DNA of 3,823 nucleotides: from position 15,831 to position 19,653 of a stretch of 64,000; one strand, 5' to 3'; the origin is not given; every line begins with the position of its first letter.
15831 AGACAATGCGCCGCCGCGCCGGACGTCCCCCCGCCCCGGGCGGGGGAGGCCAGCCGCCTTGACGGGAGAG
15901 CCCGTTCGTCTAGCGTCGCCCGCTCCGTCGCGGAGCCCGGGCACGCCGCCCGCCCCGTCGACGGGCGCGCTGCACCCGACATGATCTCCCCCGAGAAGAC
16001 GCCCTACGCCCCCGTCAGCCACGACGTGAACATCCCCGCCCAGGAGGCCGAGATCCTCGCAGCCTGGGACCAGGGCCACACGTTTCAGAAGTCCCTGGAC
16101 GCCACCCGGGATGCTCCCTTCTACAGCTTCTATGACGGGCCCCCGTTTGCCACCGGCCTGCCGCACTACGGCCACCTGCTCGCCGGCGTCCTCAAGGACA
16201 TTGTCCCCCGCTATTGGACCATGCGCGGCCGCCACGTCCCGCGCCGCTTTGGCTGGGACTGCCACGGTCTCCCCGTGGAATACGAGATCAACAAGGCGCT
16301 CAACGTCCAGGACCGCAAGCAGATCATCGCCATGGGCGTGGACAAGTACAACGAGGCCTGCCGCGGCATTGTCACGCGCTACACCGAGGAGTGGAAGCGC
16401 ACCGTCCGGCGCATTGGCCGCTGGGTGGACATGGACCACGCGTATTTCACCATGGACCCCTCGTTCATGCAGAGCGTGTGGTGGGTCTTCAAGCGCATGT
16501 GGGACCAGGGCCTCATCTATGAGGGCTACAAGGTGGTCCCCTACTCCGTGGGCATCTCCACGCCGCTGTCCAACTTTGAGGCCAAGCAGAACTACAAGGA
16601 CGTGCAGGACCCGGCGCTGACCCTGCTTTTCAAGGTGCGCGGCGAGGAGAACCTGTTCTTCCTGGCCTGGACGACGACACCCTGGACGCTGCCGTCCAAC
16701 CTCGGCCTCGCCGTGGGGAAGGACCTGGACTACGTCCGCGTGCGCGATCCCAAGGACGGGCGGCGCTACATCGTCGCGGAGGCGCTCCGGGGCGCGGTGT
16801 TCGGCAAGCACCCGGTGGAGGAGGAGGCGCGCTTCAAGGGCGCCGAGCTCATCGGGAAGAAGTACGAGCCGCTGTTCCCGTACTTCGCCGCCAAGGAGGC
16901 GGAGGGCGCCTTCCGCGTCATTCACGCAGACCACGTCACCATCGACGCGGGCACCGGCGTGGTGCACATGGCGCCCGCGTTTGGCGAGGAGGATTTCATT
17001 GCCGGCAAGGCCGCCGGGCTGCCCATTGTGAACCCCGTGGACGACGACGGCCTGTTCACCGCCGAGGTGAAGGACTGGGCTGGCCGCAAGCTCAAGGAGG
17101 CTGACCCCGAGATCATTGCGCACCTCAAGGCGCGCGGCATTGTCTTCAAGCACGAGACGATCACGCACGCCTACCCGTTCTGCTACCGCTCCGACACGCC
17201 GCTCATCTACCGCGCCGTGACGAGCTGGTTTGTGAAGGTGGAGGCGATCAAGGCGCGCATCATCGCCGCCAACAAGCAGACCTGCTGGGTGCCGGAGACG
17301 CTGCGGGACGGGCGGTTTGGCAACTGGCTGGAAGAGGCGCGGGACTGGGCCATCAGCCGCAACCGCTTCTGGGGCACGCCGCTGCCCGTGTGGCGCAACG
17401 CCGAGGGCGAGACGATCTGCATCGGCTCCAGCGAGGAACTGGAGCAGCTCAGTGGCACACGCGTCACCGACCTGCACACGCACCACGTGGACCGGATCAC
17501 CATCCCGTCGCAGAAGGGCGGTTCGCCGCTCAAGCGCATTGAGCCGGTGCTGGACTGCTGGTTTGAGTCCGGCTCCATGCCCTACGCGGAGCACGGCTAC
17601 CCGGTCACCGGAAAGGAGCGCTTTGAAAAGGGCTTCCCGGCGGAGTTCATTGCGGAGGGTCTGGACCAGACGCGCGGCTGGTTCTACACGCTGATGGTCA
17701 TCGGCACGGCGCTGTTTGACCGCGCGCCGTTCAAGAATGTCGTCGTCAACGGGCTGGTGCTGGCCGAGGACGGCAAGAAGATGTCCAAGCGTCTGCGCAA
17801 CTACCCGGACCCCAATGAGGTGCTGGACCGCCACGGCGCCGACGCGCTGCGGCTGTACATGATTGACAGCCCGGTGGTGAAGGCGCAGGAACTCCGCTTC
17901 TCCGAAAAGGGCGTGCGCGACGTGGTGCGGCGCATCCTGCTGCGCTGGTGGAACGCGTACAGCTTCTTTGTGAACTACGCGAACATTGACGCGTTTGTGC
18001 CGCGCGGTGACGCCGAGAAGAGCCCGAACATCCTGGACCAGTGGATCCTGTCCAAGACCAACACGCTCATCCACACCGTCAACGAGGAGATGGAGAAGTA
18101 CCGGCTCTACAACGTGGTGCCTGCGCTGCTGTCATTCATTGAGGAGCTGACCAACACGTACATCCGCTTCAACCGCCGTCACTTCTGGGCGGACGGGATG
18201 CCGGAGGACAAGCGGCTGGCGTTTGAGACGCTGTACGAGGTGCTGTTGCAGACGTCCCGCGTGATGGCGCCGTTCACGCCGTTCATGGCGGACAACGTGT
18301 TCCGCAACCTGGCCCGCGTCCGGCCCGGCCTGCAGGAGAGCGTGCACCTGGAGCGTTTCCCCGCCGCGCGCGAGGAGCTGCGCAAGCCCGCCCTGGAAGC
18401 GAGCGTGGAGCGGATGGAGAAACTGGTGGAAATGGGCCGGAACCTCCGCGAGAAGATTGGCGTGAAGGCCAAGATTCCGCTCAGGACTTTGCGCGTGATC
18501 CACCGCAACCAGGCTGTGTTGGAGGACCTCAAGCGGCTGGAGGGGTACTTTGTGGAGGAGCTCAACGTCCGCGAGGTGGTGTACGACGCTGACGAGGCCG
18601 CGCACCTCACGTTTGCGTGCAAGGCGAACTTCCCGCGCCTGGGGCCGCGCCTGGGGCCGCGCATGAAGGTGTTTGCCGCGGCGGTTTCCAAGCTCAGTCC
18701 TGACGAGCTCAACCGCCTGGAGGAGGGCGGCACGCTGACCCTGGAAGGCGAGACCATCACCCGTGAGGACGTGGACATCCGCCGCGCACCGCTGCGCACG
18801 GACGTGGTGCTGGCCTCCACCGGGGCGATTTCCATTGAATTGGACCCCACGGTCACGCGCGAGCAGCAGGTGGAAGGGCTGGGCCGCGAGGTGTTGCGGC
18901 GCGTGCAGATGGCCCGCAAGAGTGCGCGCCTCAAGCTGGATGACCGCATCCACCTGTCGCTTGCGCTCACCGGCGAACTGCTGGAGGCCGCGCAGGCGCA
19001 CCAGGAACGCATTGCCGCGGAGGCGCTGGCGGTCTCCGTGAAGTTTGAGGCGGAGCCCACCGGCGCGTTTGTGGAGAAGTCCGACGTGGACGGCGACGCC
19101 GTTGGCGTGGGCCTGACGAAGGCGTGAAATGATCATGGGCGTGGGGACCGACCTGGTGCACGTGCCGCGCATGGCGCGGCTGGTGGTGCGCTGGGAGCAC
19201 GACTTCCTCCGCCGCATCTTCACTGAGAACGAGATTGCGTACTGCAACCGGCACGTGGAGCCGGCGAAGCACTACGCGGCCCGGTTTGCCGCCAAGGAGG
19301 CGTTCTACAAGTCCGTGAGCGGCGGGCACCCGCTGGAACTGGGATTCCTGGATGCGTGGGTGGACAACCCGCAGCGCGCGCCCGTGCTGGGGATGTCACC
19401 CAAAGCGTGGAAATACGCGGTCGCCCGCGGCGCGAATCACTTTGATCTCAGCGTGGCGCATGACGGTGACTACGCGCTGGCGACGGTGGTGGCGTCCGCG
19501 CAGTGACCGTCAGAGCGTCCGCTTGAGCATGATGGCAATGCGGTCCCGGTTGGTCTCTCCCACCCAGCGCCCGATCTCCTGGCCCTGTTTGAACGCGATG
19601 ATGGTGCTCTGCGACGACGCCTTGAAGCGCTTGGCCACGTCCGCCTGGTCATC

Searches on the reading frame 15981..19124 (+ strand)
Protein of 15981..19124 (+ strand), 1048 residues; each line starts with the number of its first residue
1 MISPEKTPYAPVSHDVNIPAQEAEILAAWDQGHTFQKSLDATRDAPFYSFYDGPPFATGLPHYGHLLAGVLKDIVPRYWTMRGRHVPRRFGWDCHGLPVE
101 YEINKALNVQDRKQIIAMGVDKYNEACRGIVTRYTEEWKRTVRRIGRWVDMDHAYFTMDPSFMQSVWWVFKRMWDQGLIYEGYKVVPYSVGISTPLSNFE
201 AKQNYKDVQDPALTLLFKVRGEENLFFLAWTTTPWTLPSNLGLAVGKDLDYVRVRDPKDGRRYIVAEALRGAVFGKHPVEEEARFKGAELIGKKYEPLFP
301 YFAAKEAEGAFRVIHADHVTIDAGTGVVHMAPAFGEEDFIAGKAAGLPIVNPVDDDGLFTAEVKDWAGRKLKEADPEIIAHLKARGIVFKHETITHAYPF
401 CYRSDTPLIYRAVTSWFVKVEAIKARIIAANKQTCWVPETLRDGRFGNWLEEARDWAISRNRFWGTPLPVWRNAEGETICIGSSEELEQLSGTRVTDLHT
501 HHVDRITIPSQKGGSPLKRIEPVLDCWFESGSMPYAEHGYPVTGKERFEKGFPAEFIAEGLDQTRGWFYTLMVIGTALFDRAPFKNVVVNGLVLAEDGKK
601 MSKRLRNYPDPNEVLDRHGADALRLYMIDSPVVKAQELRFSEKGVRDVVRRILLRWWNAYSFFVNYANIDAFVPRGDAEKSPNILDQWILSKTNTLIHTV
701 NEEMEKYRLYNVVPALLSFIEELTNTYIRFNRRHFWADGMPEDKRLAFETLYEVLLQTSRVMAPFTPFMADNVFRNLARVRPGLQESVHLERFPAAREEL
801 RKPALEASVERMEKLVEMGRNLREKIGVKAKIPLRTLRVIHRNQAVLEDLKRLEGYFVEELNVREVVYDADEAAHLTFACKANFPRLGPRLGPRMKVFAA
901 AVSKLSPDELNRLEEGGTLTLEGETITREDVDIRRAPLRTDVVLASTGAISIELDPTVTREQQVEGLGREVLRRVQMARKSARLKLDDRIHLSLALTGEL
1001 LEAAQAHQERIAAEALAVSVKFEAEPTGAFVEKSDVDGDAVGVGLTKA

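Call 51: search_protein_families(library=pfam, proteins=[window:15981-19124:+], max_evalue=0.001)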
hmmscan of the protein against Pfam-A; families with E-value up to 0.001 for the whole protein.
seq(1048 aa): 4 families
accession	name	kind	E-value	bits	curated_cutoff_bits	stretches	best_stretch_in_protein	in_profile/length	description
PF00133.28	tRNA-synt_1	-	6.2e-148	493.4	22.7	1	25-638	2-413/414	tRNA synthetases class I (I, L, M and V)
PF19302.4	DUF5915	-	5e-37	127.8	27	1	858-1047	5-194/195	Domain of unknown function (DUF5915)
PF08264.19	Anticodon_1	-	5.8e-32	111.1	25.1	1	686-835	1-145/148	Anticodon-binding domain of tRNA ligase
PF09334.17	tRNA-synt_1g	-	1.1e-14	54.5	20.1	1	55-106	8-59/391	tRNA synthetases class I (M)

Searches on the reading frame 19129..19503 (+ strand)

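Call 51: search_protein_families(library=pfam, proteins=[window:19129-19503:+], max_evalue=0.001)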
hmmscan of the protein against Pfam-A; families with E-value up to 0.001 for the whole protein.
seq(125 aa): 1 family
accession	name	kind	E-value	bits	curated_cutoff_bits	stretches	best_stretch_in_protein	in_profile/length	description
PF01648.25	ACPS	-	5.3e-13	49.4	25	1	4-119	1-110/111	4'-phosphopantetheinyl transferase superfamily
